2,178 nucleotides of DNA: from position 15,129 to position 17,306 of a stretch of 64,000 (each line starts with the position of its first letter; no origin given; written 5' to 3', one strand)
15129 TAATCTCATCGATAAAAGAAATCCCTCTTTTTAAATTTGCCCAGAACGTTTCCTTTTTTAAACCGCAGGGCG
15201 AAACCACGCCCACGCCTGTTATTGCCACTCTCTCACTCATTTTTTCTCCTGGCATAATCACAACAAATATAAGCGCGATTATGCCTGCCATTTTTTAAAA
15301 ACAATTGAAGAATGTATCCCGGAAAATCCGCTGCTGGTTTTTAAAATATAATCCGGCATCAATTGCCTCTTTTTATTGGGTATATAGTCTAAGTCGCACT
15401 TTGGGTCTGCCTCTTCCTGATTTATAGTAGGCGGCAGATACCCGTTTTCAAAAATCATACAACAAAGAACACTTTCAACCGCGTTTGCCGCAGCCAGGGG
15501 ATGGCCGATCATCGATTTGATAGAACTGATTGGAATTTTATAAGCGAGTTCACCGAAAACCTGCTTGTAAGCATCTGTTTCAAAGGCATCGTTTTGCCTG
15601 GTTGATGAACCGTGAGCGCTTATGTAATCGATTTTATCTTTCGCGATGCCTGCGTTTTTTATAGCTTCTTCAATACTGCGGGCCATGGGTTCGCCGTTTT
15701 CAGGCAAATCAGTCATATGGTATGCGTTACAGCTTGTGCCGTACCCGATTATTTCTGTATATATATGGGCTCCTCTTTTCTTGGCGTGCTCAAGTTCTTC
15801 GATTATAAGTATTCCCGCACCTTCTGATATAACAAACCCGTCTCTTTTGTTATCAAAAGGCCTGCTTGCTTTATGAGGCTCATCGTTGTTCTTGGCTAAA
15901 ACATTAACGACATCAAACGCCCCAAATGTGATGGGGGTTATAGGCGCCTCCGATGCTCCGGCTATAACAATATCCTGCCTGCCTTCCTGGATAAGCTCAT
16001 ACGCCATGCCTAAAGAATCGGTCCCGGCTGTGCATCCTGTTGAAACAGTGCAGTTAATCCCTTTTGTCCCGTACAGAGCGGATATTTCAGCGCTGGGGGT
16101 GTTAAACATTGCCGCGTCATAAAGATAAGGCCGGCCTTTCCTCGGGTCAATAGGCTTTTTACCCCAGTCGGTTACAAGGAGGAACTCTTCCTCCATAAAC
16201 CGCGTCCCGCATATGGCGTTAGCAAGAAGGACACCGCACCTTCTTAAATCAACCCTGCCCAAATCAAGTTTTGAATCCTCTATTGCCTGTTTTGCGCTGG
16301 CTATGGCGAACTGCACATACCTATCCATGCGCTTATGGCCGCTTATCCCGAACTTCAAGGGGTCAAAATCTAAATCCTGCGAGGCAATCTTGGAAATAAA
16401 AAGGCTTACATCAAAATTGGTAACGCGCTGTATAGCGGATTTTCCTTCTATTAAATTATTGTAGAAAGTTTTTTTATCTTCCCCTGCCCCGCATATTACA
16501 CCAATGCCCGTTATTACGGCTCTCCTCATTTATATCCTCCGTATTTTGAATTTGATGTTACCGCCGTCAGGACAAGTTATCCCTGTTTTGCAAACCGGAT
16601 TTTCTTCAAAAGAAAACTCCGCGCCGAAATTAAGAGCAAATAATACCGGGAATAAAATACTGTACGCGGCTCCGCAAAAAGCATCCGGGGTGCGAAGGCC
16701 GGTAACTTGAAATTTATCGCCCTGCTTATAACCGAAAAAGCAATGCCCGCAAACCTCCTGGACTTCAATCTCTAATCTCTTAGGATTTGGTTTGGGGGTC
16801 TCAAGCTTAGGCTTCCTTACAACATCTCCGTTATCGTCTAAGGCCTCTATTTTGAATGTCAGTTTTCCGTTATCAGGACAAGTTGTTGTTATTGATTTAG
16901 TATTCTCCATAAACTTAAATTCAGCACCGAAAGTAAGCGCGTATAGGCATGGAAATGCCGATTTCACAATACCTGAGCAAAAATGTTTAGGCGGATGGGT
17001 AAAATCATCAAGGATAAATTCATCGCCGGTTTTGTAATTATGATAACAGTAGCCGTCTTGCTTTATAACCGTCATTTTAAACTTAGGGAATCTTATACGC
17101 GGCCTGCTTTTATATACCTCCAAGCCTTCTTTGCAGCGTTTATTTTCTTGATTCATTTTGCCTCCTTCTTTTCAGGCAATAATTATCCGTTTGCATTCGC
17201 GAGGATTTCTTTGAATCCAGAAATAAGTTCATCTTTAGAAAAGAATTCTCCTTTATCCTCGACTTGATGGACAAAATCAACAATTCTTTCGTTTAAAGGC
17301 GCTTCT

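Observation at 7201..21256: Type II PKS-like biosynthetic gene cluster in an AT-rich, non-actinobacterial-looking genome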

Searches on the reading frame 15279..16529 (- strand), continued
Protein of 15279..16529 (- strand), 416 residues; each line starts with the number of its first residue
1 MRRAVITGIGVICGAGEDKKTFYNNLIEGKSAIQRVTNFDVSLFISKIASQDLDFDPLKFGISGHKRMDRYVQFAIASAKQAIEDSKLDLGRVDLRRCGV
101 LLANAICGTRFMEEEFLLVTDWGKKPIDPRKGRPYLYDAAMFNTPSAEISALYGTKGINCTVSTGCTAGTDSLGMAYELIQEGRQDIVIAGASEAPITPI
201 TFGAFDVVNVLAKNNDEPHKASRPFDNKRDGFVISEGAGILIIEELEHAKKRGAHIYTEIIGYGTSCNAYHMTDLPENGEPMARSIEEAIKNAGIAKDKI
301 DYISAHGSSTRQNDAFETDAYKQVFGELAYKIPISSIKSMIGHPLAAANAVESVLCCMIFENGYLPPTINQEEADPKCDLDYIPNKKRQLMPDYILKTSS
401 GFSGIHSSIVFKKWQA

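Call 20: search_solved_structures(query=window:15279-16529:-, max_evalue=1e-20, show_alignments=1)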
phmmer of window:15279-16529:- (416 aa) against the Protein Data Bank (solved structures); distinct sequences matched with E-value up to 1e-20: 90 (the best 60 are shown).
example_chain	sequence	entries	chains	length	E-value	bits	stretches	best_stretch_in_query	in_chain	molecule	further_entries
6smo_B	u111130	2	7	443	1.1e-107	363.3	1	2-412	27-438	PKS_KS domain-containing protein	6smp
4ls5_A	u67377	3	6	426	6.1e-107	360.9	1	2-415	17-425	3-oxoacyl-[acyl-carrier-protein] synthase 2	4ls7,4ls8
4ls6_A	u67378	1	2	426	2.2e-106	359.1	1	2-415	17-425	3-oxoacyl-[acyl-carrier-protein] synthase 2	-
1tqy_A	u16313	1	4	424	3.5e-106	358.4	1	2-412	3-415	Actinorhodin polyketide putative beta-ketoacyl synthase 1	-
3o04_A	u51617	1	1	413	4.9e-99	334.9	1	2-413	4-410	beta-keto-acyl carrier protein synthase II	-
5sxo_A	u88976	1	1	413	1.3e-98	333.5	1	2-413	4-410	3-oxoacyl-[acyl-carrier-protein] synthase 2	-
1j3n_A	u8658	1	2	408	2.8e-98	332.4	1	1-413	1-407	3-oxoacyl-(acyl-carrier protein) synthase II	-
1e5m_A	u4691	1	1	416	5.7e-97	328.1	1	2-415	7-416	BETA KETOACYL ACYL CARRIER PROTEIN SYNTHASE II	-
4r8e_A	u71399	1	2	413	4.5e-96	325.1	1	2-413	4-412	3-oxoacyl-[acyl-carrier-protein] synthase 2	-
6okg_A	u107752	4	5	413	7.9e-96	324.3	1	2-413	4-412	3-oxoacyl-[acyl-carrier-protein] synthase 2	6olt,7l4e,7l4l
1b3n_A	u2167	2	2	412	7.9e-96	324.3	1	2-413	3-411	PROTEIN (KETOACYL ACYL CARRIER PROTEIN SYNTHASE 2) | BETA-KETOACYL ACP SYNTHASE II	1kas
2gfw_A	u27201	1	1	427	9.1e-96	324.1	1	2-413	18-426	3-oxoacyl-[acyl-carrier-protein] synthase 2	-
2gfy_A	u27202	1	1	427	6.2e-95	321.4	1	2-413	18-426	3-oxoacyl-[acyl-carrier-protein] synthase 2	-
3hnz_A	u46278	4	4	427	1.6e-94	320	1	2-413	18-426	3-oxoacyl-[acyl-carrier-protein] synthase 2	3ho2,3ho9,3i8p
9lpl_A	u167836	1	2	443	2.9e-94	319.2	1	2-414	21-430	3-oxoacyl-[acyl-carrier-protein] synthase 2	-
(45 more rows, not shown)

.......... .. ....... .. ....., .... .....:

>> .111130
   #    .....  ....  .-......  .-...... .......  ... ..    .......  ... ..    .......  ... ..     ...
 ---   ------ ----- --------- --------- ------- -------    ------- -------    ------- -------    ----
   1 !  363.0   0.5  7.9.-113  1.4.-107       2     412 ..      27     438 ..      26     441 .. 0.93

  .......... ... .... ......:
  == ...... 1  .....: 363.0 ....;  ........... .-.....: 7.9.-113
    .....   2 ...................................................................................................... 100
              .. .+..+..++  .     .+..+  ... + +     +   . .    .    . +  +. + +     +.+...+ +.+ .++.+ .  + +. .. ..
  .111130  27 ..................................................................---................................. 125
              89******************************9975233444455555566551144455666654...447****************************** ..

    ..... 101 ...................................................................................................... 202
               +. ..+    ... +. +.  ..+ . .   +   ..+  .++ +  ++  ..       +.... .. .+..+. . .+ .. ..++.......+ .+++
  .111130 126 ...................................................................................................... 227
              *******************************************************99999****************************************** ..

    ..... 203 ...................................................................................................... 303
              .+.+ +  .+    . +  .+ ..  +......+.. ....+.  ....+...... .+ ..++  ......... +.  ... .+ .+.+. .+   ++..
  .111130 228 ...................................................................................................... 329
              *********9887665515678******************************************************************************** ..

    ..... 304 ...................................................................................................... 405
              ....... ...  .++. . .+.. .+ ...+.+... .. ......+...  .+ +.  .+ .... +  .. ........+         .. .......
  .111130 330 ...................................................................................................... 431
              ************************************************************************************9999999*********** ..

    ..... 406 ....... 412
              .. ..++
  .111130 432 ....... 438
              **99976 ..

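Call 60: search_solved_structures(query=window:15279-16529:-, max_evalue=1e-100, show_alignments=5)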
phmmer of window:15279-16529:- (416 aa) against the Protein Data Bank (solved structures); distinct sequences matched with E-value up to 1e-100: 4.
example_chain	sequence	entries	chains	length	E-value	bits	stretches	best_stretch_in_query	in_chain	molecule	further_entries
6smo_B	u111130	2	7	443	1.1e-107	363.3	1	2-412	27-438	PKS_KS domain-containing protein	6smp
4ls5_A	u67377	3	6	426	6.1e-107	360.9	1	2-415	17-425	3-oxoacyl-[acyl-carrier-protein] synthase 2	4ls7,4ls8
4ls6_A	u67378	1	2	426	2.2e-106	359.1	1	2-415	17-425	3-oxoacyl-[acyl-carrier-protein] synthase 2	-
1tqy_A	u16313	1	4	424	3.5e-106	358.4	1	2-412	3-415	Actinorhodin polyketide putative beta-ketoacyl synthase 1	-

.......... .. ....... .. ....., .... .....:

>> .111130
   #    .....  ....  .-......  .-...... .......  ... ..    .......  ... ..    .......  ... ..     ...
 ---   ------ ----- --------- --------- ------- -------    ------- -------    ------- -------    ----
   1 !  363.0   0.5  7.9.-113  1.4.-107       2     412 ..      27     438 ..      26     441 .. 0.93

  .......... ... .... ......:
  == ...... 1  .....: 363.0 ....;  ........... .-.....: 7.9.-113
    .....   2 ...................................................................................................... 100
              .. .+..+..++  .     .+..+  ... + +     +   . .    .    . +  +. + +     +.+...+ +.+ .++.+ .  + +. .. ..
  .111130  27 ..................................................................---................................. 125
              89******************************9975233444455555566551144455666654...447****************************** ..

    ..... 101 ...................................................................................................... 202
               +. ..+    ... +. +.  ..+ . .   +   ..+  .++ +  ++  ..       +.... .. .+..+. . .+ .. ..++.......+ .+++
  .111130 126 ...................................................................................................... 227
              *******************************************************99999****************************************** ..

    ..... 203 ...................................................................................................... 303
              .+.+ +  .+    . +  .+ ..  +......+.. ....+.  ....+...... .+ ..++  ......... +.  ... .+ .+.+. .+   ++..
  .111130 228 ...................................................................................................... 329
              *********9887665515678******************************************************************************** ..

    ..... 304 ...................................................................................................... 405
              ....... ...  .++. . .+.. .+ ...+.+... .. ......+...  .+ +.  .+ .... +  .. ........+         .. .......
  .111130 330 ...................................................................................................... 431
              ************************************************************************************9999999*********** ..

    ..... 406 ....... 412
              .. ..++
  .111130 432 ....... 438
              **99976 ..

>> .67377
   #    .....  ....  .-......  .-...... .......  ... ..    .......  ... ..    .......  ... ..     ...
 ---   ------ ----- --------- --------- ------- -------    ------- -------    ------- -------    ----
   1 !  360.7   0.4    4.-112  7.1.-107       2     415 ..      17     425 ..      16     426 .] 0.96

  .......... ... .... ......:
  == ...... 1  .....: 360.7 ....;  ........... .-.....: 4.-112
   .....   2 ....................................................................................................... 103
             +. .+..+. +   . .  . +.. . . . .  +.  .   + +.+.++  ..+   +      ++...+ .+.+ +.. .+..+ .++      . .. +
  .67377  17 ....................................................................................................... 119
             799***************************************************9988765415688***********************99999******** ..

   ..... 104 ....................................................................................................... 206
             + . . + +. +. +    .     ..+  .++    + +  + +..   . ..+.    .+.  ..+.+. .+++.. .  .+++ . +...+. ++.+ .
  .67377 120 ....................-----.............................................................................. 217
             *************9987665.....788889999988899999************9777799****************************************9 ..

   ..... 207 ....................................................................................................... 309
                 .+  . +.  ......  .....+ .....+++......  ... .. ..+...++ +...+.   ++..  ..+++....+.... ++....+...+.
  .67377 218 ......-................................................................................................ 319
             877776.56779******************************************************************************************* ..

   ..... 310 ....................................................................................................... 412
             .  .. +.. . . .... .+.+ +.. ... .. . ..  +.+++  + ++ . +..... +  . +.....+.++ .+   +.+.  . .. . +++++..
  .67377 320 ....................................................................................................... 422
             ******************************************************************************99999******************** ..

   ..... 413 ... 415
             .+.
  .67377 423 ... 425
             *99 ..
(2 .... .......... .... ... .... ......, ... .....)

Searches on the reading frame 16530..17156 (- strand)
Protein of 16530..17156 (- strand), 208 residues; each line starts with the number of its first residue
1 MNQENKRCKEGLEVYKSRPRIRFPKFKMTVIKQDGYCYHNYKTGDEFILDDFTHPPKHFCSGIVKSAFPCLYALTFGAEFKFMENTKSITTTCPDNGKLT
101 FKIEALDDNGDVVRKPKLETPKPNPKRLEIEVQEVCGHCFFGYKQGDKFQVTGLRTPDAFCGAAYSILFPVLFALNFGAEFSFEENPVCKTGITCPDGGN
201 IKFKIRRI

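Call 3: search_protein_families(library=pfam, proteins=[window:16530-17156:-], max_evalue=0.01)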
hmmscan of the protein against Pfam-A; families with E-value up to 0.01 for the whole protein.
window:16530-17156:- (208 aa): 0 families

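Call 8: search_protein_families(library=ncbifam, proteins=[window:16530-17156:-], max_evalue=0.001)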
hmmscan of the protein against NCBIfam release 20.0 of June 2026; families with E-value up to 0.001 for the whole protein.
window:16530-17156:- (208 aa): 1 family
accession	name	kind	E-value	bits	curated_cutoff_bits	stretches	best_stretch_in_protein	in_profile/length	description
TIGR04076.1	TIGR04076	subfamily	4.5e-29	100.9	33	2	25-107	3-90/91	TIGR04076 family protein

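Call 35: search_solved_structures(query=window:16530-17156:-, max_evalue=10)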
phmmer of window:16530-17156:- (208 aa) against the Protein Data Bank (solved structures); distinct sequences matched with E-value up to 10: 0.

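Call 68: find_homologous_proteins(query=window:16530-17156:-, max_evalue=0.001)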
Query window:16530-17156:- (208 aa): 351 proteins with E <= 0.001 among 797 candidates; the best 120 are listed.
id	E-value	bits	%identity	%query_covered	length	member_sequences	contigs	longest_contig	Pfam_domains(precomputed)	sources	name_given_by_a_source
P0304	1.5e-110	386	82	93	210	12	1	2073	-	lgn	-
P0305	9.9e-109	380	81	93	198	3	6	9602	-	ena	-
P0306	6.1e-107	374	81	91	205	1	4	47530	-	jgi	-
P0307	1.0e-106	373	80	94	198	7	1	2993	-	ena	-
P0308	1.2e-104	367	80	92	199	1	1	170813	-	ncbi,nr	ncbi:MAG: TIGR04076 family protein [Candidatus Omnitrophica bacterium]|nr:TIGR04076 family protein [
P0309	1.5e-102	360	79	92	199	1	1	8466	-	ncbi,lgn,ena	-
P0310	2.7e-102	359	80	90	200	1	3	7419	-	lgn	-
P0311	7.1e-102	358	79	90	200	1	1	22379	-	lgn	-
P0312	2.0e-101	356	77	91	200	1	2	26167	-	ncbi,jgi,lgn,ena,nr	ncbi:MAG: TIGR04076 family protein [Candidatus Omnitrophota bacterium]|nr:TIGR04076 family protein [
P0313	8.1e-101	354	78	90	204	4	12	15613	-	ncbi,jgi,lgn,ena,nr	ncbi:MAG: TIGR04076 family protein [Candidatus Omnitrophica bacterium]|nr:TIGR04076 family protein [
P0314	1.3e-100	354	76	94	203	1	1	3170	-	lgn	-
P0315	4.7e-100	352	76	95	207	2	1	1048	-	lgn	-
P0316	2.2e-98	346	73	94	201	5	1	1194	-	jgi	jgi:uncharacterized repeat protein (TIGR04076 family)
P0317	4.5e-97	342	72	94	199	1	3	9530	-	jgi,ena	-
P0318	2.1e-96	340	74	94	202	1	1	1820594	-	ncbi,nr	ncbi:MAG: TIGR04076 family protein [Candidatus Omnitrophota bacterium]|nr:MAG: TIGR04076 family prot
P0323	3.6e-93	329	72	92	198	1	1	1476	-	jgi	jgi:uncharacterized repeat protein (TIGR04076 family)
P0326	4.1e-92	326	72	91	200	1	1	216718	-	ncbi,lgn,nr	ncbi:MAG: TIGR04076 family protein [Candidatus Omnitrophica bacterium]|nr:TIGR04076 family protein [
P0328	1.9e-90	320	71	91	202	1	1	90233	-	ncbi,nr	ncbi:MAG: TIGR04076 family protein [Candidatus Omnitrophica bacterium]|nr:TIGR04076 family protein [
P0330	5.9e-90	319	68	94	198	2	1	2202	-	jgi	jgi:uncharacterized repeat protein (TIGR04076 family)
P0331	8.9e-90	318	68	94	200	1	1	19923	-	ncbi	ncbi:TIGR04076 family protein [Candidatus Omnitrophota bacterium]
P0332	1.7e-89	317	71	91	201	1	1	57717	-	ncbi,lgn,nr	ncbi:MAG: TIGR04076 family protein [Candidatus Omnitrophica bacterium]|nr:TIGR04076 family protein [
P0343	3.6e-82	293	66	91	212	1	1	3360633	-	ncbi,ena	-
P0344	9.1e-82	292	61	100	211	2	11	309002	-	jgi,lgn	jgi:uncharacterized repeat protein (TIGR04076 family)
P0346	2.1e-81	291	64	90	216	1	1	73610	-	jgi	jgi:uncharacterized repeat protein (TIGR04076 family)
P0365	2.5e-78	281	64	90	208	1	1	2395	-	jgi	jgi:uncharacterized repeat protein (TIGR04076 family)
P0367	1.0e-77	279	63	91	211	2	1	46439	-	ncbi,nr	ncbi:MAG: TIGR04076 family protein [Candidatus Omnitrophica bacterium]|nr:TIGR04076 family protein [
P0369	1.9e-77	278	57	100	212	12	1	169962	-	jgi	jgi:uncharacterized repeat protein (TIGR04076 family)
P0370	4.9e-77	276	60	91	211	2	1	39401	-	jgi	jgi:uncharacterized repeat protein (TIGR04076 family)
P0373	1.2e-76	275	58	99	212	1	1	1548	-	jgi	jgi:uncharacterized repeat protein (TIGR04076 family)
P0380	7.7e-76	273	62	89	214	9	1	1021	-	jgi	jgi:uncharacterized repeat protein (TIGR04076 family)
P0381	8.5e-76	272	60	98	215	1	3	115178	-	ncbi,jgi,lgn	jgi:uncharacterized repeat protein (TIGR04076 family)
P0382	8.6e-76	272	62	91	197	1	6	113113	-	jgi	jgi:uncharacterized repeat protein (TIGR04076 family)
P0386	2.2e-75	271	59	92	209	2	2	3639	-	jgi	jgi:uncharacterized repeat protein (TIGR04076 family)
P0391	1.4e-74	268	58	94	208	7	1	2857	-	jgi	jgi:uncharacterized repeat protein (TIGR04076 family)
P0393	4.1e-74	267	60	91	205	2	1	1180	-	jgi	jgi:uncharacterized repeat protein (TIGR04076 family)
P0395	5.1e-74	267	58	93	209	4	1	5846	-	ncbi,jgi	jgi:uncharacterized repeat protein (TIGR04076 family)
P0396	6.3e-74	266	60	90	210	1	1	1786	-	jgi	jgi:uncharacterized repeat protein (TIGR04076 family)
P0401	1.0e-73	266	58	90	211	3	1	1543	-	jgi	jgi:uncharacterized repeat protein (TIGR04076 family)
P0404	4.7e-73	263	55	100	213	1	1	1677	-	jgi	jgi:uncharacterized repeat protein (TIGR04076 family)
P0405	6.1e-73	263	59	92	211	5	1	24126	-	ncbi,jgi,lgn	jgi:uncharacterized repeat protein (TIGR04076 family)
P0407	6.4e-72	260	59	89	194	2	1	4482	-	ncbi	ncbi:MAG: TIGR04076 family protein [Candidatus Omnitrophota bacterium]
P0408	6.6e-72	260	59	91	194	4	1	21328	-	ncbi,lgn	ncbi:MAG: TIGR04076 family protein [Candidatus Omnitrophota bacterium]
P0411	1.9e-71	258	58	92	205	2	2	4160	-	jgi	jgi:uncharacterized repeat protein (TIGR04076 family)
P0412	6.0e-71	257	57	96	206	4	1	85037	-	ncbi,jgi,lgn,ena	ncbi:MAG: TIGR04076 family protein [Candidatus Omnitrophota bacterium]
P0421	2.6e-68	248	55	92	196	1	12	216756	-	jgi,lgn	jgi:uncharacterized repeat protein (TIGR04076 family)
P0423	3.3e-68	248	60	90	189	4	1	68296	-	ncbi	ncbi:MAG: TIGR04076 family protein [Candidatus Omnitrophota bacterium]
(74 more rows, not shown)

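Call 72: search_protein_families(library=pfam, proteins=[window:16530-17156:-], max_evalue=10)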
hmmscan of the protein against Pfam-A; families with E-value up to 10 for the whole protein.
window:16530-17156:- (208 aa): 1 family
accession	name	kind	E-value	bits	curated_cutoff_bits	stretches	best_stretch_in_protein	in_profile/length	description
PF17333.7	DEFB136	-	0.015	15.6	30.7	1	136-149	13-26/51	Beta defensin 136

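Call 75: find_encoding_contigs(protein=P0343, flank=10000, max_places=1)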
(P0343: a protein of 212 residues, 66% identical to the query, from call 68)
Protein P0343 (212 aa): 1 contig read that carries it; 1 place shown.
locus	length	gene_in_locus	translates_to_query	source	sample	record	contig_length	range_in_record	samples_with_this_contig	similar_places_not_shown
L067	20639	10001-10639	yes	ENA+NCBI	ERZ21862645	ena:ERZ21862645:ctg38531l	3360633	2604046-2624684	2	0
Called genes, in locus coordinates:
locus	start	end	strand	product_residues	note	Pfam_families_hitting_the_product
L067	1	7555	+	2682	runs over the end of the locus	-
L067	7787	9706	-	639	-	PF02310:B12-binding, PF04055:Radical_SAM (weak)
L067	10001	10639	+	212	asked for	-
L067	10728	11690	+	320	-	PF10672:Methyltrans_SAM, PF03602:Cons_hypoth95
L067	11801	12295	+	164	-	-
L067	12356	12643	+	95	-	PF11084:DUF2621 (weak)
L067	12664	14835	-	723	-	PF01656:CbiA, PF10609:ParA, PF13614:AAA_31, PF00437:T2SSE, PF27713:UCP018868 (faint)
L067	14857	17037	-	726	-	PF01656:CbiA, PF06564:CBP_BcsQ (faint), PF10609:ParA, PF13604:AAA_30 (faint), PF13614:AAA_31, PF00437:T2SSE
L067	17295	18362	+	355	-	PF21088:MS_channel_1st, PF00924:MS_channel_2nd, PF21082:MS_channel_3rd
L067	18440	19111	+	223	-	-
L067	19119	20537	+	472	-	-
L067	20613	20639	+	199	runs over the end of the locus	-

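Call 77: predict_structure(alignment_id=A3)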
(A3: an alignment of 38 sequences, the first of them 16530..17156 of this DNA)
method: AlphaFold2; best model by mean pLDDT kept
length: 208 residues; sequences in the alignment: 38
mean_pLDDT: 91.7   pTM: 0.85
mean pLDDT of the five models: 91.7, 91.1, 91.0, 90.4, 89.4
residues with pLDDT >= 90: 178; 70-90: 11; 50-70: 12; < 50: 7
segments of 3 or more residues with pLDDT < 50: 1-7
pLDDT, mean of each block of 10 residues (from residue 1): 50 60 94 96 97 92 96 97 97 94 97 95 95 95 97 96 96 98 96 91 98
secondary structure, 60 per line:
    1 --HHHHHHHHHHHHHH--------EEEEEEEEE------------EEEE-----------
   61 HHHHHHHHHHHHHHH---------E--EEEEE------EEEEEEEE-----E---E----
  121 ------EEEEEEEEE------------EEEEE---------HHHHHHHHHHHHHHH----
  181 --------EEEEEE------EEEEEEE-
elements in order: H3-16 E25-33 E46-49 H61-75 E88-92 E99-106 E127-135 E148-152 H162-176 E189-194 E201-207

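Call 90: search_protein_families(library=ncbifam, proteins=[L067:10001-10639:+], max_evalue=0.01)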
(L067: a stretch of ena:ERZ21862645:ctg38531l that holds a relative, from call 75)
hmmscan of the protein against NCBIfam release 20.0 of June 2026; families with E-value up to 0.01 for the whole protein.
L067:10001-10639:+ (212 aa): 1 family
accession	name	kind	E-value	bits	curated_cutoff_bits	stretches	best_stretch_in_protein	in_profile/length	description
TIGR04076.1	TIGR04076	subfamily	2.1e-25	89.1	33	2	24-107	3-90/91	TIGR04076 family protein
